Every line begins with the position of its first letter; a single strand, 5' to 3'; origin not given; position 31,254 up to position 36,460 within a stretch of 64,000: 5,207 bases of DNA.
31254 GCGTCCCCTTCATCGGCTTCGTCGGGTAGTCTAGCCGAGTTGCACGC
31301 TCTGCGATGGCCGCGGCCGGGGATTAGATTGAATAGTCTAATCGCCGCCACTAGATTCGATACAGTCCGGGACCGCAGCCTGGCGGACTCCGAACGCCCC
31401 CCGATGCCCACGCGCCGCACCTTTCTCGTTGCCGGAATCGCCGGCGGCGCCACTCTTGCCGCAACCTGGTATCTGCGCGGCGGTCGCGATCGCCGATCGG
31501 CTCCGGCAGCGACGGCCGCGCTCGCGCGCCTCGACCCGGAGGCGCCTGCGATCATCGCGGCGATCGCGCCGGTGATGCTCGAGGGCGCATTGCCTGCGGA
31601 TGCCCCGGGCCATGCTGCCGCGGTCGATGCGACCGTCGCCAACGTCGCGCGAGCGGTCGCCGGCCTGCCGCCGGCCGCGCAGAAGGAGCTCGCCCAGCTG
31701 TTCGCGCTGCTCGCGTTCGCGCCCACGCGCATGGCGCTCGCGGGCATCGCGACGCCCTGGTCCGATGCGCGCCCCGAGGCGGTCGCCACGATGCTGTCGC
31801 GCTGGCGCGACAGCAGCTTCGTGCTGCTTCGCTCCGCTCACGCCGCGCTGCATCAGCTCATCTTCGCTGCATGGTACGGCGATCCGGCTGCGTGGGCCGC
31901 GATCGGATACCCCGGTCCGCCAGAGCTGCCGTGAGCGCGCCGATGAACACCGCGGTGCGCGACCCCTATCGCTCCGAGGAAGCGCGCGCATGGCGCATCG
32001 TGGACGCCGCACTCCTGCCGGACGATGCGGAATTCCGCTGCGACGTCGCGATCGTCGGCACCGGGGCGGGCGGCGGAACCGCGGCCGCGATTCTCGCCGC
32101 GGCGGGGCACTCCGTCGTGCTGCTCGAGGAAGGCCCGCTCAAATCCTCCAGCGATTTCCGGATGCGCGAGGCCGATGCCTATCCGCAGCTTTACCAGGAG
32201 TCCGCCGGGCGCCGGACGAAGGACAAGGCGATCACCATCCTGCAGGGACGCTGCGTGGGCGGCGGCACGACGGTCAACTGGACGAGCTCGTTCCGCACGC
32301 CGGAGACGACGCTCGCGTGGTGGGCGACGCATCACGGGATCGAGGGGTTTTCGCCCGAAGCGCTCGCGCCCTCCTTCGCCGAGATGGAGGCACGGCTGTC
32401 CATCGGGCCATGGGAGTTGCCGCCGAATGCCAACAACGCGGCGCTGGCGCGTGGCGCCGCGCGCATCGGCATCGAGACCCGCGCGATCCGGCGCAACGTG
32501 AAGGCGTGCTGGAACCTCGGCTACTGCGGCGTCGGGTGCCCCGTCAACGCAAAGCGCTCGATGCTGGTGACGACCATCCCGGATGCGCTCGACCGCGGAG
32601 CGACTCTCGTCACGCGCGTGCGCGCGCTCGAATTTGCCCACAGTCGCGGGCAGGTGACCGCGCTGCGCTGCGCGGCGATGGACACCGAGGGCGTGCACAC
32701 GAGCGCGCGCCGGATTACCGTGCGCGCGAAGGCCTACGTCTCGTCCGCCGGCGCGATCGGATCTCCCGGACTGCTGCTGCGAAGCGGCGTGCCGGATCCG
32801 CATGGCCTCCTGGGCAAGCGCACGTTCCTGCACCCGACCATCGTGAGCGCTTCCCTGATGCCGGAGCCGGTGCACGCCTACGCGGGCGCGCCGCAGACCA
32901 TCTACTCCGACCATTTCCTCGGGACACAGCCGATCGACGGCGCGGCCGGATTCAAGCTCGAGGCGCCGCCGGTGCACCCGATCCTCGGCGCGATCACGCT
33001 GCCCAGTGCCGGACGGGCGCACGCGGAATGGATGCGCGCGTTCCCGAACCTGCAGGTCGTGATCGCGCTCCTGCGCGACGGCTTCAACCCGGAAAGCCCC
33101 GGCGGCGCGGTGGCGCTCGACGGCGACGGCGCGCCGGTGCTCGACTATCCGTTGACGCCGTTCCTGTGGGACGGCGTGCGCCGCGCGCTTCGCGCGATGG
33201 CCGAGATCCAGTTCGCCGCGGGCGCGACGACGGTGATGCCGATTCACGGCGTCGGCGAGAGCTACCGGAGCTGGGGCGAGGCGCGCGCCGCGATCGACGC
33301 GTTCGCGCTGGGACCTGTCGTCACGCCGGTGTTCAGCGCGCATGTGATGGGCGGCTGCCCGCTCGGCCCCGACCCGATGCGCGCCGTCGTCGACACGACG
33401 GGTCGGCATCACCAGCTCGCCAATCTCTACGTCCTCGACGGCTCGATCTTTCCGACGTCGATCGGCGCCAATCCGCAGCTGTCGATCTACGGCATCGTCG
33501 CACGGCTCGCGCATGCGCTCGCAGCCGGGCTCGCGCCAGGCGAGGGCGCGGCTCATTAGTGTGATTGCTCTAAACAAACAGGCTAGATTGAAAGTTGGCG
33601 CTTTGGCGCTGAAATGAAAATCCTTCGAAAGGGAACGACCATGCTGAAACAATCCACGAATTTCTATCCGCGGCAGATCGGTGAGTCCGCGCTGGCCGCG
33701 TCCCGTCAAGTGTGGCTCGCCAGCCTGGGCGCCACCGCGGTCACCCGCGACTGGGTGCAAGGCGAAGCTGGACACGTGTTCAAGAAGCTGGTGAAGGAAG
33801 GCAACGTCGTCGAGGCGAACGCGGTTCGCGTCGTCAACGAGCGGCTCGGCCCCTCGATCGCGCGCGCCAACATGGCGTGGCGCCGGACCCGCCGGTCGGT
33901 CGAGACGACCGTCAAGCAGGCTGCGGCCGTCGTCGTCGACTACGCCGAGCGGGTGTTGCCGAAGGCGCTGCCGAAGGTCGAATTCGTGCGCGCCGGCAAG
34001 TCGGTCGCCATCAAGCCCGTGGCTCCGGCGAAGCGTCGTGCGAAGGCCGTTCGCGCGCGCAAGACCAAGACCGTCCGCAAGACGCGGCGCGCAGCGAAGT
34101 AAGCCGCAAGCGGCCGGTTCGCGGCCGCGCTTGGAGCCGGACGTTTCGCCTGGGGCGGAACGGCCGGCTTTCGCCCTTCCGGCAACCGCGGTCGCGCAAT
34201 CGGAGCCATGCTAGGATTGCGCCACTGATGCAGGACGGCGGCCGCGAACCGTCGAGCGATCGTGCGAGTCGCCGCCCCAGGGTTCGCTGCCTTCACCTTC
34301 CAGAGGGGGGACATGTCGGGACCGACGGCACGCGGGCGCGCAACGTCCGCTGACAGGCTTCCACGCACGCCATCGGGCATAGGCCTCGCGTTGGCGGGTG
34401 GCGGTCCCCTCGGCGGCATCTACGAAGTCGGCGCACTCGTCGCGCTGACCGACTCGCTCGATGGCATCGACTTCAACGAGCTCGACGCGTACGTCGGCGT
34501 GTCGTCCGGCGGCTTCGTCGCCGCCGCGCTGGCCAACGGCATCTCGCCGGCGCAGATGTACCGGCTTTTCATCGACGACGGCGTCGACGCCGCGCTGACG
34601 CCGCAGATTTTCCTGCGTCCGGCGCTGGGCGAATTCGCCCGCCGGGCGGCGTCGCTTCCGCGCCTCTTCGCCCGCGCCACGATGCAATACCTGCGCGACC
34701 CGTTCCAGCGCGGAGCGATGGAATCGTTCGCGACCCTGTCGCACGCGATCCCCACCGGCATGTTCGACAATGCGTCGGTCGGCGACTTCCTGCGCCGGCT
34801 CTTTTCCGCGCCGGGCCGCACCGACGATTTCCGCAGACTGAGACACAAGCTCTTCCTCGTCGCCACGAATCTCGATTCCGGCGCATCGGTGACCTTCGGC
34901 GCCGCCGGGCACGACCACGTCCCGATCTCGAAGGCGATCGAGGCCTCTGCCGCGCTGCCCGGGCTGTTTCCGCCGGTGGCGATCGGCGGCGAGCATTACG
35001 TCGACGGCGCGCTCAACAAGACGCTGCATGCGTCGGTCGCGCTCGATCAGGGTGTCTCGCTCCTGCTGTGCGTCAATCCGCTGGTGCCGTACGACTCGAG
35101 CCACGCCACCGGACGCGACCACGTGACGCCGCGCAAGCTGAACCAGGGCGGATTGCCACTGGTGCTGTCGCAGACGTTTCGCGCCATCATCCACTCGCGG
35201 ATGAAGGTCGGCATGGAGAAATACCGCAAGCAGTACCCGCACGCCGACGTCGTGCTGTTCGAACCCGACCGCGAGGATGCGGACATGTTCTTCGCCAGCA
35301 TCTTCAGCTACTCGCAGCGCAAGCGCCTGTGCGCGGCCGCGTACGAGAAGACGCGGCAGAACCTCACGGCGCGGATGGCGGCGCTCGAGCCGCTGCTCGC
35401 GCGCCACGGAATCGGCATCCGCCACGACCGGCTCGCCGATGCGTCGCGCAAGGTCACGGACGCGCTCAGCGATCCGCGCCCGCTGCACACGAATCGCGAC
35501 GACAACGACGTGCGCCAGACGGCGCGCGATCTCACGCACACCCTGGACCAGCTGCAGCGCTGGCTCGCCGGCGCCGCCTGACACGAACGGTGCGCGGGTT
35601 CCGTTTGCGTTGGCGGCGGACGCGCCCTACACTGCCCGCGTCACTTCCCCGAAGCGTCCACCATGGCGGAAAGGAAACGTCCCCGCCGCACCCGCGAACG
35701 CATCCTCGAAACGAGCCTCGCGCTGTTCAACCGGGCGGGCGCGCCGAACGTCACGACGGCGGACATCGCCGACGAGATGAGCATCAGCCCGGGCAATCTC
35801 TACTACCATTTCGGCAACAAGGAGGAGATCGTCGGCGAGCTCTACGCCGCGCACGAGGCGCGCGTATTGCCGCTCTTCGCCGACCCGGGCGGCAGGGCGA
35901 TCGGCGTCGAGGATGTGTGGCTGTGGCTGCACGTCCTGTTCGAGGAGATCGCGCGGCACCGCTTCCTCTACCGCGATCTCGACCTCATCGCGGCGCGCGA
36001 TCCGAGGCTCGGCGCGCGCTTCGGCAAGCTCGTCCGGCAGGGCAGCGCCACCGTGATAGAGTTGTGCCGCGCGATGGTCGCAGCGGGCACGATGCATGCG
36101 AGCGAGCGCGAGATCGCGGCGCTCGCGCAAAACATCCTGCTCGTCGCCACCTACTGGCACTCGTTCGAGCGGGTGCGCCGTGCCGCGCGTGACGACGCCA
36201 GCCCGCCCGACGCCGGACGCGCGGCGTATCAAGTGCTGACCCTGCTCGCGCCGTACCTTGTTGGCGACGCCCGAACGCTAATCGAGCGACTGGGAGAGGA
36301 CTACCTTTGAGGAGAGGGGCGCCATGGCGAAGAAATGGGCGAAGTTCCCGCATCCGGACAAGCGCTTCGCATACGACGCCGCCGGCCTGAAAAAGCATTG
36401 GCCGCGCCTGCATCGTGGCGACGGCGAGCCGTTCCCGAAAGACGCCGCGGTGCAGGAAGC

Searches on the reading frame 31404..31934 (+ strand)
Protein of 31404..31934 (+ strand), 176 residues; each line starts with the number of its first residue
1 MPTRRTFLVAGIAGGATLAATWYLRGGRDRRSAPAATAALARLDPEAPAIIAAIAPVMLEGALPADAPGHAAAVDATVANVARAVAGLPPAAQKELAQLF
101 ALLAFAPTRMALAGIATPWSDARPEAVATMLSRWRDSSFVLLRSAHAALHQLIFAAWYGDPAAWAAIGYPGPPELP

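Call 89: search_protein_families(library=pfam, proteins=[window:31404-31934:+], max_evalue=0.1)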
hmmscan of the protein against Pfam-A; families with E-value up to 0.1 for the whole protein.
window:31404-31934:+ (176 aa): 2 families
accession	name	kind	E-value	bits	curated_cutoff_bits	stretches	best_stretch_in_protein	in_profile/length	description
PF10518.14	TAT_signal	-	0.014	15.8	22.7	1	2-20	2-20/21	TAT (twin-arginine translocation) pathway signal sequence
PF10784.15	Plasmid_stab_B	-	0.027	14.8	25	1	28-55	32-59/72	Plasmid stability protein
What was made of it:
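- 31404..33559 (+): Two-gene operon: a 176-aa small subunit with a Tat signal (31404-31934) and a GMC-family flavoprotein oxidoreductase (about 31943-33559). Possibly co-regulated with the module; substrate unknown. The TAT_signal hit is weak (call 89).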

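Call 90: search_protein_families(library=ncbifam, proteins=[window:31404-31934:+], max_evalue=0.001)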
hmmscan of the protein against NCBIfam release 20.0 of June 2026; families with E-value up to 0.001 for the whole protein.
window:31404-31934:+ (176 aa): 0 families

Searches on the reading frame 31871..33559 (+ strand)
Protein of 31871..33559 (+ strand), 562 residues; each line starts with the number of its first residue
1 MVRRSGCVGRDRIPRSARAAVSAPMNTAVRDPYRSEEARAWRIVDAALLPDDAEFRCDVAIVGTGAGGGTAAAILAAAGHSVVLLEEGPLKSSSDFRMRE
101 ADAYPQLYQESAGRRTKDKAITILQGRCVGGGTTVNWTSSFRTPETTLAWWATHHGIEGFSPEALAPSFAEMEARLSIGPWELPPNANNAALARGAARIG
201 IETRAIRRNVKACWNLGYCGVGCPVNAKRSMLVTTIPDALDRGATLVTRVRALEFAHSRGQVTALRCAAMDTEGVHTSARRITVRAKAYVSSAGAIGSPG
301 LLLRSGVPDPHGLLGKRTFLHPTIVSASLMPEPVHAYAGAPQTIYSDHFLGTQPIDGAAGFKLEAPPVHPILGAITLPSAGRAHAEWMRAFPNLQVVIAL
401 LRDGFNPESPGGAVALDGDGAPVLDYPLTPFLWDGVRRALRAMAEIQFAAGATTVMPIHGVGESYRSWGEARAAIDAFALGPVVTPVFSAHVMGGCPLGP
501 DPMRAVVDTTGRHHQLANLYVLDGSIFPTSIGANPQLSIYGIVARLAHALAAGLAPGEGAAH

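Call 55: search_protein_families(library=pfam, proteins=[window:31871-33559:+], max_evalue=0.00001)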
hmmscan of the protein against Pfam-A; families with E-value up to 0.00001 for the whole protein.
window:31871-33559:+ (562 aa): 2 families
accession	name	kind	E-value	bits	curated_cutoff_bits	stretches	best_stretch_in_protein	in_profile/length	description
PF00732.25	GMC_oxred_N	-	3.4e-50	171.3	23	1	106-322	3-217/218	GMC oxidoreductase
PF05199.19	GMC_oxred_C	-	5.1e-23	82.6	24.6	1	412-541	5-137/139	GMC oxidoreductase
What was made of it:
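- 31404..33559 (+): GMC_oxred_N and GMC_oxred_C hit (call 55).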

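Call 90: search_protein_families(library=ncbifam, proteins=[window:31943-33559:+], max_evalue=0.001)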
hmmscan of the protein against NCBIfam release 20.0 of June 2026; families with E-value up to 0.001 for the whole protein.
window:31943-33559:+ (538 aa): 9 families
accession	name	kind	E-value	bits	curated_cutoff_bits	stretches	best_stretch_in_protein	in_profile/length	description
NF058674.1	CholsOxChoxAB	equivalog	2.8e-18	65.7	850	1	464-520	470-526/535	cholesterol oxidase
TIGR04542.1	GMC_mycofac_2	equivalog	8.7e-17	61.3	400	2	34-287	1-241/425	mycofactocin system GMC family oxidoreductase MftG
TIGR03970.1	mycofact_MftG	equivalog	1.3e-15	57.3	387.45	1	465-524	424-484/487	mycofactocin dehydrogenase MftG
NF002550.0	PRK02106.1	subfamily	6.9e-14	51.3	605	2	32-287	5-276/563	choline dehydrogenase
TIGR01810.1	betA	equivalog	1.3e-10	40.6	732.1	0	466-510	465-510/532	choline dehydrogenase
TIGR02462.1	pyranose_ox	equivalog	3.1e-09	36.3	544.9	1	460-515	477-532/548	pyranose oxidase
NF004829.0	PRK06183.1-3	subfamily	0.0001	21.2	390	1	29-63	5-39/520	bifunctional 3-(3-hydroxy-phenyl)propionate/3-hydroxycinnamic acid hydroxylase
TIGR02023.1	BchP-ChlP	subfamily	0.00026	20.1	343.3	1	34-63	2-31/388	geranylgeranyl diphosphate reductase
TIGR02032.1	GG-red-SF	subfamily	0.00085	19.1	158.8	0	34-64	2-32/297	geranylgeranyl reductase family protein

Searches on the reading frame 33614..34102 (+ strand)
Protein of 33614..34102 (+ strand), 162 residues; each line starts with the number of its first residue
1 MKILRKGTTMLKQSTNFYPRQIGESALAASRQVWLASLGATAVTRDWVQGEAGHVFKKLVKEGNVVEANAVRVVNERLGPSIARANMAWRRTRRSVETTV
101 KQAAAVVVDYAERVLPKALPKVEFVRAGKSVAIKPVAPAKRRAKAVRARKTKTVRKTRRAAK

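Call 3: search_protein_families(library=pfam, proteins=[window:33614-34102:+], max_evalue=0.01)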
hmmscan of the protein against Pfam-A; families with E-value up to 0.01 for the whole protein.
window:33614-34102:+ (162 aa): 1 family
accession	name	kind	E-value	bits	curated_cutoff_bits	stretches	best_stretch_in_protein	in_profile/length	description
PF05597.16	Phasin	-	2.6e-07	31.2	28.8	1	28-103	13-84/126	Poly(hydroxyalcanoate) granule associated protein (phasin)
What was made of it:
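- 33641..34102 (+): Phasin2: a second PF05597-type phasin-like protein (153 aa from the ATG that has a ribosome-binding site; the ORF opens at 33614). It has an Arg/Lys-rich C-terminal tail. PF05597 scores 31 bits (cut-off 28.8) (call 3).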

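Call 4: search_protein_families(library=ncbifam, proteins=[window:33614-34102:+], max_evalue=0.01)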
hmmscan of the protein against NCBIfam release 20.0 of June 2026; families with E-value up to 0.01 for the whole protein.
window:33614-34102:+ (162 aa): 1 family
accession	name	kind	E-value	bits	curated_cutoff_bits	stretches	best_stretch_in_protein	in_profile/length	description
TIGR01837.1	PHA_granule_1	subfamily_domain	1.1e-05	25.5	94.7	1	29-105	5-77/118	poly(hydroxyalkanoate) granule-associated protein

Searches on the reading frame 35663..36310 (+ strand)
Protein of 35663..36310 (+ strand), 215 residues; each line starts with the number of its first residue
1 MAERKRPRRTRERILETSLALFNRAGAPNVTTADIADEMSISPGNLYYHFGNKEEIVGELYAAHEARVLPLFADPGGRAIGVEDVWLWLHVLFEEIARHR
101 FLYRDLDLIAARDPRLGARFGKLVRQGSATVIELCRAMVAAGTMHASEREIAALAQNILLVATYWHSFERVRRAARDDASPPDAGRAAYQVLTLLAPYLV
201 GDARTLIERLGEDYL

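Call 3: search_protein_families(library=pfam, proteins=[window:35663-36310:+], max_evalue=0.01)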
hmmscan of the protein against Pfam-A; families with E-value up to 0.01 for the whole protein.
window:35663-36310:+ (215 aa): 3 families
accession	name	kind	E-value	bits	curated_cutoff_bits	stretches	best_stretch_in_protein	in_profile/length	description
PF13972.11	TetR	-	1.2e-34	119.6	25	1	65-204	3-141/144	Bacterial transcriptional repressor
PF00440.29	TetR_N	-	5.2e-13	49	24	1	14-59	1-46/47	Bacterial regulatory proteins, tetR family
PF12840.13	HTH_20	-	0.0044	17.4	27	0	25-50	14-39/51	Helix-turn-helix domain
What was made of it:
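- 35663..36310 (+): TetR-family regulator with a PF13972 C-terminal domain; candidate regulator of the module. PF13972 scores 119.6 bits and TetR_N also hits (call 3).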

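Call 4: search_protein_families(library=ncbifam, proteins=[window:35663-36310:+], max_evalue=0.01)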
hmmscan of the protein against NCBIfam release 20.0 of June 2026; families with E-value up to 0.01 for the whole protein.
window:35663-36310:+ (215 aa): 16 families
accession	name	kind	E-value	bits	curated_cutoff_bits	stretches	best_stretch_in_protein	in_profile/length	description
NF041196.1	ScbR_bind_reg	equivalog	4.1e-11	43.4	150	1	5-104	2-102/191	ScbR family autoregulator-binding transcription factor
NF007949.0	PRK10668.1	equivalog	2e-09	37.3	271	1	5-68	7-70/216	multidrug efflux transporter transcriptional repressor AcrR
NF007430.0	PRK09975.1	equivalog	3.6e-09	36.1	274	1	7-62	9-64/220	acrEF/envCD operon transcriptional regulator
NF051852.1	efflux_TF_MtrR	exception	1.2e-08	35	280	1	8-73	9-74/205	multidrug efflux system transcriptional repressor MtrR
NF010319.1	PRK13756.1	equivalog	1.2e-06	28.5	265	1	10-60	3-53/199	tetracycline resistance transcriptional repressor TetR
NF007015.0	PRK09480.1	equivalog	1.8e-06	27.7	120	1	3-63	4-64/197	nucleoid occlusion factor SlmA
NF050111.1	TransRegSACE7040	equivalog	4.1e-05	23.6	250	1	11-62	3-54/186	SACE_7040 family transcriptional regulator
TIGR03384.1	betaine_BetI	equivalog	0.00017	21.3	201.3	1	11-57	10-56/189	choline-binding transcriptional repressor BetI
NF037937.1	septum_RefZ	equivalog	0.00021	21.2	180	1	11-61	1-51/195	forespore capture DNA-binding protein RefZ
NF008587.1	PRK11552.1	equivalog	0.00042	20.1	365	0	8-56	6-53/213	transcriptional regulator CecR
NF001978.0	PRK00767.1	equivalog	0.0012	18.7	118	1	11-57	11-57/197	transcriptional regulator BetI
TIGR03613.1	RutR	equivalog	0.0019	18.1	368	1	10-56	9-55/202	pyrimidine utilization regulatory protein R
TIGR03968.1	mycofact_TetR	equivalog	0.002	17.8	224.9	1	5-64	5-64/190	mycofactocin system transcriptional regulator MftR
NF053516.1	TranRepPrsAVib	equivalog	0.0036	17.1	300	1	8-58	5-55/208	TetR family transcriptional repressor PsrA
NF033703.1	transcr_KstR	equivalog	0.0052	16.4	280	0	8-54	6-52/185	cholesterol catabolism transcriptional regulator KstR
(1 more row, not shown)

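Call 66: search_solved_structures(query=window:35663-36310:+, max_evalue=0.001)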
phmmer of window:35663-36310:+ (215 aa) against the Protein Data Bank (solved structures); distinct sequences matched with E-value up to 0.001: 77 (the best 60 are shown).
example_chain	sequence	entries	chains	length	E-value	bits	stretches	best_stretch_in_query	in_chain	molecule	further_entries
3nnr_A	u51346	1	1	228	7.4e-34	120.4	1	9-214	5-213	Transcriptional regulator, TetR family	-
3rh2_A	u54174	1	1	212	2.4e-24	89.3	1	9-211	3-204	Hypothetical TetR-like transcriptional regulator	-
3c07_A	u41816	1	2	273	3.2e-09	39.9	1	6-101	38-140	Putative tetR-family transcriptional regulator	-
2gen_A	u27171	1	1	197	1.3e-08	37.9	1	11-83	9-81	probable transcriptional regulator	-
2eh3_A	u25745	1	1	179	8.2e-08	35.3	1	10-96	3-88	Transcriptional regulator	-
3dpj_A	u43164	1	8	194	2.6e-07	33.7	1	9-77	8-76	Transcription regulator, TetR family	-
9b7y_A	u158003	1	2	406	4.1e-07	33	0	4-60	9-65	Transcriptional repressor Mce3R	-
3lhq_A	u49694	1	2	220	8.6e-07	32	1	5-68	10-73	AcrAB operon repressor (TetR/AcrR family)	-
3vpr_A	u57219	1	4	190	9.6e-07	31.8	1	9-61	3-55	Transcriptional regulator, TetR family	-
3ppb_A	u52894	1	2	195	1.1e-06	31.7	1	8-64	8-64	putative tetR family transcription regulator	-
4w97_A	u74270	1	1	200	1.7e-06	31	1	10-64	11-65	HTH-type transcriptional repressor KstR2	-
4w1u_A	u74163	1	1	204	1.8e-06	31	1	10-64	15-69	HTH-type transcriptional repressor KstR2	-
7w2o_C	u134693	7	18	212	1.8e-06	30.9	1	7-73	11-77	Probable transcriptional regulator | TetR family transcriptional regulator | Putative transcriptional regulator, TetR family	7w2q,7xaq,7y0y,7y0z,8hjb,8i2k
8v90_A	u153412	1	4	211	1.9e-06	30.9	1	5-73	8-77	HTH-type transcriptional regulator TtgR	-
6ayi_A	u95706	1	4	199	3.2e-06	30.1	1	8-118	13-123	HTH-type transcriptional regulator UidR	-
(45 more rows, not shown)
